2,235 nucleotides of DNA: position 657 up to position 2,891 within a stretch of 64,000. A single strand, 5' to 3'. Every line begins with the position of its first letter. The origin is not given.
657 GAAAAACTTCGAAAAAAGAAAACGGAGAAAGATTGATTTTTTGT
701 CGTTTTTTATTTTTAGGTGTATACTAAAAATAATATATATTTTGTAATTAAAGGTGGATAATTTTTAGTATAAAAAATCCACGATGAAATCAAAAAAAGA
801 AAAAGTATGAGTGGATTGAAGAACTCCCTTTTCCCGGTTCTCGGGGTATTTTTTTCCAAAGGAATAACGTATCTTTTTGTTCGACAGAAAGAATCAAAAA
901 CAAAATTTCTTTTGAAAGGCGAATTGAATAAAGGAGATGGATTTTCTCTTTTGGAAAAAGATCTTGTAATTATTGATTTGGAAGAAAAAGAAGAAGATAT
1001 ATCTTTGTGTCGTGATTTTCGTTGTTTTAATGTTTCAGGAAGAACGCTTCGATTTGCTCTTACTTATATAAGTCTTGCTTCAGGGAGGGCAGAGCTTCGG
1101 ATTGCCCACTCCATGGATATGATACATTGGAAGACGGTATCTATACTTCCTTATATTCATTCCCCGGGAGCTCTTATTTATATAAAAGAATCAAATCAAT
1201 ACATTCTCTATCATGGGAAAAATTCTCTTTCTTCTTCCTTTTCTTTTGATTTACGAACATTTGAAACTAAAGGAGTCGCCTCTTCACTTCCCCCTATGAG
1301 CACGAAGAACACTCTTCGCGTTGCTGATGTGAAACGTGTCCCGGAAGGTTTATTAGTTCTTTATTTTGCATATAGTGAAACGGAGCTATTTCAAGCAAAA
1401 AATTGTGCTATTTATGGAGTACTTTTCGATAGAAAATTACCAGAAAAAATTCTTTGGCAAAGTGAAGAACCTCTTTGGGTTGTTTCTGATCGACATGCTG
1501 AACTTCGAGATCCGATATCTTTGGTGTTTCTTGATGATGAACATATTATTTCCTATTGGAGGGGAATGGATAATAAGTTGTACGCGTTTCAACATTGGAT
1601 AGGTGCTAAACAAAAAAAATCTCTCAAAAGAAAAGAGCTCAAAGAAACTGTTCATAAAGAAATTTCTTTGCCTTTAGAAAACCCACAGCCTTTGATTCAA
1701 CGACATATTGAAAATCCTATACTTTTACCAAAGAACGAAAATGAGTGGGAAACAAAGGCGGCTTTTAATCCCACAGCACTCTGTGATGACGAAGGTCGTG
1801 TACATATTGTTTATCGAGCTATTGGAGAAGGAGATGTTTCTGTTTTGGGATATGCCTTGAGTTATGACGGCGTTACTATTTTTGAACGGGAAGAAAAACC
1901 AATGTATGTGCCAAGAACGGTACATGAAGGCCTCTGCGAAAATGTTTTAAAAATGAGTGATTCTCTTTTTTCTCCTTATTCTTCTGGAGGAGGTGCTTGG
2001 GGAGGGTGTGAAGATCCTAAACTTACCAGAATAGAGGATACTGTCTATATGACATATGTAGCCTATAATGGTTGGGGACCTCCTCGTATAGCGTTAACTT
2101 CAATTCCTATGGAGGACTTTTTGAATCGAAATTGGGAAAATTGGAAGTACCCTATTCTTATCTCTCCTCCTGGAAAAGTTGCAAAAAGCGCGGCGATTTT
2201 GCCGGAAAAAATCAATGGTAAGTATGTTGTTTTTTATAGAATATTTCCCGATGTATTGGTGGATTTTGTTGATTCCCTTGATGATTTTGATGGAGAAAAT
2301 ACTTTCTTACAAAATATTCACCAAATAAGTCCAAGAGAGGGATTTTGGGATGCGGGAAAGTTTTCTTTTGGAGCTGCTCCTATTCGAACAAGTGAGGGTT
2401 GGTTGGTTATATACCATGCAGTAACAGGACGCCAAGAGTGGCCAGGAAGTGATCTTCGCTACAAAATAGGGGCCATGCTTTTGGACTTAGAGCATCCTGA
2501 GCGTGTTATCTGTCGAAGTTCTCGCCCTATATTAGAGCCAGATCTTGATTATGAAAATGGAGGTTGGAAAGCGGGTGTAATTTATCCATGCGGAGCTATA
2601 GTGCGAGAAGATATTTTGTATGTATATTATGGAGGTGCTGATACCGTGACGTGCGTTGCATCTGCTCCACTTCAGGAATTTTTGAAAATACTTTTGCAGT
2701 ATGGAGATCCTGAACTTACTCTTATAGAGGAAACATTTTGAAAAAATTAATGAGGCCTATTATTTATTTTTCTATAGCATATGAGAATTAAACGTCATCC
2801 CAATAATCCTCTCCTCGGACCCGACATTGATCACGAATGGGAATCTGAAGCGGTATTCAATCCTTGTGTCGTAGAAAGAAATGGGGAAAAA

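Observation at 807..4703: Two adjacent paralogous genes each encoding a tandem double GH130-like beta-propeller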

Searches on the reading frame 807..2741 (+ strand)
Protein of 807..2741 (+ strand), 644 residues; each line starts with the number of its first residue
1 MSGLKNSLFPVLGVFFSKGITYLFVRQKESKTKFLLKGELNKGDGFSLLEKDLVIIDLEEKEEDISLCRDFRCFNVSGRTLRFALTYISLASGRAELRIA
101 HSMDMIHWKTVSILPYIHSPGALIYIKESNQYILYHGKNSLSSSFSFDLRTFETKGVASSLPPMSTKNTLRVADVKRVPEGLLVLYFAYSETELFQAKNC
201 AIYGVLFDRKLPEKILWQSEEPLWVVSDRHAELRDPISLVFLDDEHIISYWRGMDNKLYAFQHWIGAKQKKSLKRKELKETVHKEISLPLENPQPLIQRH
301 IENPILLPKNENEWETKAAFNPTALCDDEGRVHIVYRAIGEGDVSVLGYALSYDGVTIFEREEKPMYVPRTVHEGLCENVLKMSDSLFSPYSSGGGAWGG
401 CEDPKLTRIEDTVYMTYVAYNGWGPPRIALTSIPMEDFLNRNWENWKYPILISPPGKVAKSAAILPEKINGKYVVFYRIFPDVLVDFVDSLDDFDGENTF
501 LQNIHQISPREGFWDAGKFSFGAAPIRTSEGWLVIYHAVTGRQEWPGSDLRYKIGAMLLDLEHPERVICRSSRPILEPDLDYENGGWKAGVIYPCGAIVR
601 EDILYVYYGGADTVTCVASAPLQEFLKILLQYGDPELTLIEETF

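Call 5: search_protein_families(library=pfam, proteins=[window:807-2741:+], max_evalue=1)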
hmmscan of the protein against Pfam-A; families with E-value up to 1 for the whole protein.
window:807-2741:+ (644 aa): 1 family
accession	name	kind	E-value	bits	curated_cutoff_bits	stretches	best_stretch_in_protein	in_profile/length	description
PF04041.19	Glyco_hydro_130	-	5.4e-50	170.6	26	1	315-629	31-318/320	beta-1,4-mannooligosaccharide phosphorylase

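Call 7: search_protein_families(library=ncbifam, proteins=[window:807-2741:+], max_evalue=1)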
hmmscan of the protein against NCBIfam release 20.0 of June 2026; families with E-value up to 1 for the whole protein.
window:807-2741:+ (644 aa): 3 families
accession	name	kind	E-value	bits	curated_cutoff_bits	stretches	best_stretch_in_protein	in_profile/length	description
NF052550.1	BManbPhaseBMBP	equivalog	1.3e-69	234.8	450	3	400-622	89-291/296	beta-1,2-mannobiose phosphorylase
NF050092.1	BtaManbiosPhlase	equivalog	5.6e-45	153.8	550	1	400-628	138-349/351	BtaManbiosPhlase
NF058598.1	BetMansidBT3780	equivalog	1.2e-27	97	550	1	275-618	17-360/366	beta-1,2-mannosidase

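Call 13: find_homologous_proteins(query=window:807-2738:+, max_evalue=0.001)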
Query window:807-2738:+ (644 aa): 2006 proteins with E <= 0.001 among 8000 candidates; the best 120 are listed.
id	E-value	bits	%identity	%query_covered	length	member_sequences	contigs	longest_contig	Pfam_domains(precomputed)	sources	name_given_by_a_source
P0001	0.0e+0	1506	100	100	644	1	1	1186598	PF04041.20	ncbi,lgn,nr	ncbi:MAG: hypothetical protein IPN70_03330 [Candidatus Moraniibacteriota bacterium]|nr:MAG: hypothet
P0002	0.0e+0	1175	77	100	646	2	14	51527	PF04041.20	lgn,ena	-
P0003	5.4e-291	985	67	100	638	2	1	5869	PF04041.20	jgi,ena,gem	-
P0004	2.6e-289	979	66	99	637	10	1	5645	PF04041.20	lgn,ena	-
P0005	5.1e-278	942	64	98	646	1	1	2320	PF04041.20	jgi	-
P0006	6.4e-274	929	63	99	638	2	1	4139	PF04041.20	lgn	-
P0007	2.9e-273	926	63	100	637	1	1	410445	PF04041.20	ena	-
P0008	2.5e-176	606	45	98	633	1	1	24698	PF04041.20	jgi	-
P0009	6.9e-175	601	48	52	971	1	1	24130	PF04041.20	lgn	-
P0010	4.0e-155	536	43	98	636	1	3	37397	PF04041.20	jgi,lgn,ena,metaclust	metaclust:\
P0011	2.7e-154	533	43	98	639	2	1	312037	PF04041.20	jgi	-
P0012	1.8e-153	531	43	98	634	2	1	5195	PF04041.20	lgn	-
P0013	5.8e-152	526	42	99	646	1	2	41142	PF04041.20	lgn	-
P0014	6.2e-152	526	42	98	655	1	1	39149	PF04041.20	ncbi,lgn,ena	-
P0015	3.0e-149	517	42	98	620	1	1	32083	PF04041.20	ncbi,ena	-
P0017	1.1e-147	512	37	70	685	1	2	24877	PF04041.20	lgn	-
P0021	4.0e-137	477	40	96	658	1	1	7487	PF04041.20,PF04616.21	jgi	jgi:predicted GH43/DUF377 family glycosyl hydrolase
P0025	8.4e-135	469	42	88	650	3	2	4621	PF04041.20,PF04616.21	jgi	jgi:predicted GH43/DUF377 family glycosyl hydrolase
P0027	1.5e-134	468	40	96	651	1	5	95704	PF00251.27,PF04041.20,PF04616.21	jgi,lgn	jgi:predicted GH43/DUF377 family glycosyl hydrolase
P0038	3.7e-132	460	43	86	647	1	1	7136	PF04041.20,PF04616.21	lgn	-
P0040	6.8e-132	459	41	96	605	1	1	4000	PF22847.3,PF00251.27,PF04041.20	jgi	jgi:predicted GH43/DUF377 family glycosyl hydrolase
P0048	5.9e-131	456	39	98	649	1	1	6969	PF04041.20,PF04616.21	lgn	-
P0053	3.7e-130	454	40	93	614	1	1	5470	PF22847.3,PF00251.27,PF04041.20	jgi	jgi:beta-1,2-mannobiose phosphorylase / 1,2-beta-oligomannan phosphorylase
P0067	5.1e-129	450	39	96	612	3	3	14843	PF22847.3,PF00251.27,PF04041.20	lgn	-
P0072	1.3e-128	448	39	98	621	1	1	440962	PF00251.27,PF04041.20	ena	-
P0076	2.1e-128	448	40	93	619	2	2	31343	PF00251.27,PF04041.20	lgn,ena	-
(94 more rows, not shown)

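Call 43: find_encoding_contigs(protein=P0017, flank=6000, max_places=2)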
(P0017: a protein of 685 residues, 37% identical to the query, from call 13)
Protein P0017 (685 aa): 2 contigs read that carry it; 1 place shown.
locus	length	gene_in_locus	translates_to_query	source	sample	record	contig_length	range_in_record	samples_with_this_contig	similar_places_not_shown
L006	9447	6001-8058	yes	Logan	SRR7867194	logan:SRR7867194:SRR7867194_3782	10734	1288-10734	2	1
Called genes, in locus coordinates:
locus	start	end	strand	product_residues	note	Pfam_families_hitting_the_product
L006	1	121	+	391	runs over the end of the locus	PF16656:Pur_ac_phosph_N (faint), PF00041:fn3 (faint)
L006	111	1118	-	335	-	PF01018:GTP1_OBG, PF01926:MMR_HSR1, PF02421:FeoB_N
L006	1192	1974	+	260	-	PF13739:PdaC, PF11738:DUF3298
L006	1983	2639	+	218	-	PF03352:Adenine_glyco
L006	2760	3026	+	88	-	-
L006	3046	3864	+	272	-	-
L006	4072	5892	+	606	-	PF13629:T2SS-T3SS_pil_N (faint), PF01471:PG_binding_1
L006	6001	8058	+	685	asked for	PF04041:Glyco_hydro_130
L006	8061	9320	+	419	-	PF01467:CTP_transf_like, PF08282:Hydrolase_3, PF03332:PMM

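Call 44: predict_structure(alignment_id=A1)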
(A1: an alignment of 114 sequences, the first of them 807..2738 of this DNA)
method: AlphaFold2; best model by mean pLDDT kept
length: 644 residues; sequences in the alignment: 114
mean_pLDDT: 89.9   pTM: 0.61
mean pLDDT of the five models: 89.9, 89.7, 89.5, 89.1, 89.0
residues with pLDDT >= 90: 486; 70-90: 93; 50-70: 35; < 50: 30
segments of 3 or more residues with pLDDT < 50: 1-3, 268-279, 281-288, 639-644
pLDDT, mean of each block of 10 residues (from residue 1): 59 95 96 96 87 98 97 89 96 96 97 96 95 94 96 82 68 94 95 86 94 91 82 91 91 92 69 46 47 90 97 96 97 98 95 98 97 78 65 76 97 98 93 98 98 95 97 97 97 97 95 90 96 97 86 97 97 96 90 95 98 97 97 71 42
secondary structure, 60 per line:
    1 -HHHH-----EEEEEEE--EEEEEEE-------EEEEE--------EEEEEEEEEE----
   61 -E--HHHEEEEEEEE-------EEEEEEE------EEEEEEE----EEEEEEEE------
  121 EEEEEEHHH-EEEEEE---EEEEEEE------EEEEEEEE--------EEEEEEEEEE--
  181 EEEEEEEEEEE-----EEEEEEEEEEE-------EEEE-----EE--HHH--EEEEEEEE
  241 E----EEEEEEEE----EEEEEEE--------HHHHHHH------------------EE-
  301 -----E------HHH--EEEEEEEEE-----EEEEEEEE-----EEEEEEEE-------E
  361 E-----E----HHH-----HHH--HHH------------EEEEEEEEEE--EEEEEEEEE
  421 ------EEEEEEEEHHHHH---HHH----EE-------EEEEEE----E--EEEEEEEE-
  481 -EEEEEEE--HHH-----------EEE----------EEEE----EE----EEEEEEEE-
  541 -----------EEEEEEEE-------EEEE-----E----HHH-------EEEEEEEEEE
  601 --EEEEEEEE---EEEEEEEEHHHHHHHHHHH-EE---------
elements in order: H2-5 E11-17 E20-26 E34-38 E47-56 E68-75 E83-89 E96-102 E107-114 E121-126 E131-136 E140-146 E153-160 E169-178 E181-191 E197-207 E215-218 E233-241 E246-253 E258-264 H273-279 E318-326 E332-339 E345-352 E400-409 E412-420 E427-434 H435-439 E459-464 E472-479 E482-488 E505-507 E518-521 E532-539 E552-559 E567-570 E591-600 E603-610 E614-621 H622-632

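Call 48: fold_search(model_id=the predicted structure, library=pdb)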
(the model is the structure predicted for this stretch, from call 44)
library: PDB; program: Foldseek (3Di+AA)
matches with E <= 10: 1226; with E <= 0.001: 478
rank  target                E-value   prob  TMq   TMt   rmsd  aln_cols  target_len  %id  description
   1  9gph_B                5.8e-26  1.00  0.41  0.87   3.8       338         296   34  Teth514_1788 1,2-beta-oligomannan phosphorylase in complex with mannose (-1) and phosphate (released 2025-09-17)
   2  7fip_A                7.7e-26  1.00  0.41  0.86   3.4       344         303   33  The native structure of beta-1,2-mannobiose phosphorylase from Thermoanaerobacter sp. (released 2022-01-05)
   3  9fj8_B                9.8e-26  1.00  0.41  0.87   2.8       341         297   34  Teth514_1788 1,2-beta-oligomannan phosphorylase in complex with mannotetraose (released 2025-06-11)
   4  7fip_B                9.8e-26  1.00  0.41  0.86   3.4       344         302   33  The native structure of beta-1,2-mannobiose phosphorylase from Thermoanaerobacter sp. (released 2022-01-05)
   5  7fir_C                1.0e-25  1.00  0.41  0.85   3.5       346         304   33  The crystal structure of beta-1,2-mannobiose phosphorylase in complex with 1,4-mannobiose (released 2022-01-05)
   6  9fj8_A                1.1e-25  1.00  0.41  0.87   2.6       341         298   33  Teth514_1788 1,2-beta-oligomannan phosphorylase in complex with mannotetraose (released 2025-06-11)
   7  9gph_A                1.1e-25  1.00  0.41  0.85   3.7       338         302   34  Teth514_1788 1,2-beta-oligomannan phosphorylase in complex with mannose (-1) and phosphate (released 2025-09-17)
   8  7fip_D                2.8e-25  1.00  0.41  0.86   3.5       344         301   33  The native structure of beta-1,2-mannobiose phosphorylase from Thermoanaerobacter sp. (released 2022-01-05)
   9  3taw                  2.3e-20  1.00  0.40  0.70   5.5       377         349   25  Crystal structure of a putative glycoside hydrolase (BDI_3141) from Parabacteroides distasonis ATCC 8503 at 1.70 A resol (released 2011-08-24)
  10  4onz                  2.3e-20  1.00  0.38  0.69   5.5       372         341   26  Crystal structure of a putative glycoside hydrolase (BACOVA_02161) from Bacteroides ovatus ATCC 8483 at 1.85 A resolutio (released 2014-02-26)
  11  5a7v_A                3.3e-20  1.00  0.40  0.68   6.2       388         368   24  The GH130 family of mannoside phosphorylases contains glycoside hydrolases that target beta-1,2 mannosidic linkages in (released 2015-08-26)
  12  5b0q_A                4.4e-20  1.00  0.41  0.72   3.4       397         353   26  beta-1,2-Mannobiose phosphorylase from Listeria innocua - mannose complex (released 2015-12-02)
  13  3qc2_A                8.9e-20  1.00  0.39  0.68   6.4       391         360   25  Crystal structure of a glycosyl hydrolase (BACOVA_03624) from Bacteroides ovatus at 2.30 A resolution (released 2011-02-09)
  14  5a7v_B                1.2e-19  1.00  0.40  0.69   6.3       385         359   24  The GH130 family of mannoside phosphorylases contains glycoside hydrolases that target beta-1,2 mannosidic linkages in (released 2015-08-26)
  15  3qc2_B                1.2e-19  1.00  0.39  0.68   6.2       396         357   24  Crystal structure of a glycosyl hydrolase (BACOVA_03624) from Bacteroides ovatus at 2.30 A resolution (released 2011-02-09)
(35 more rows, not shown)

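Call 70: search_protein_families(library=pfam, proteins=[L006:8061-9320:+], max_evalue=0.00001)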
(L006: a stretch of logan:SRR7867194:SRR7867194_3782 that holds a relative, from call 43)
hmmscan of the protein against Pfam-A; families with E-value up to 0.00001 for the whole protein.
L006:8061-9320:+ (419 aa): 3 families
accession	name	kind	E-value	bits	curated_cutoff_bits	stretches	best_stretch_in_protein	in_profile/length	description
PF01467.32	CTP_transf_like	-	2.3e-12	47.7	21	1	19-111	3-89/133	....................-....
PF08282.18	Hydrolase_3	-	4.3e-12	46.7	20.9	1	169-377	1-212/255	haloacid dehalogenase-like hydrolase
PF03332.19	PMM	-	5.8e-10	39.8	22.4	1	192-396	5-202/221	Eukaryotic phosphomannomutase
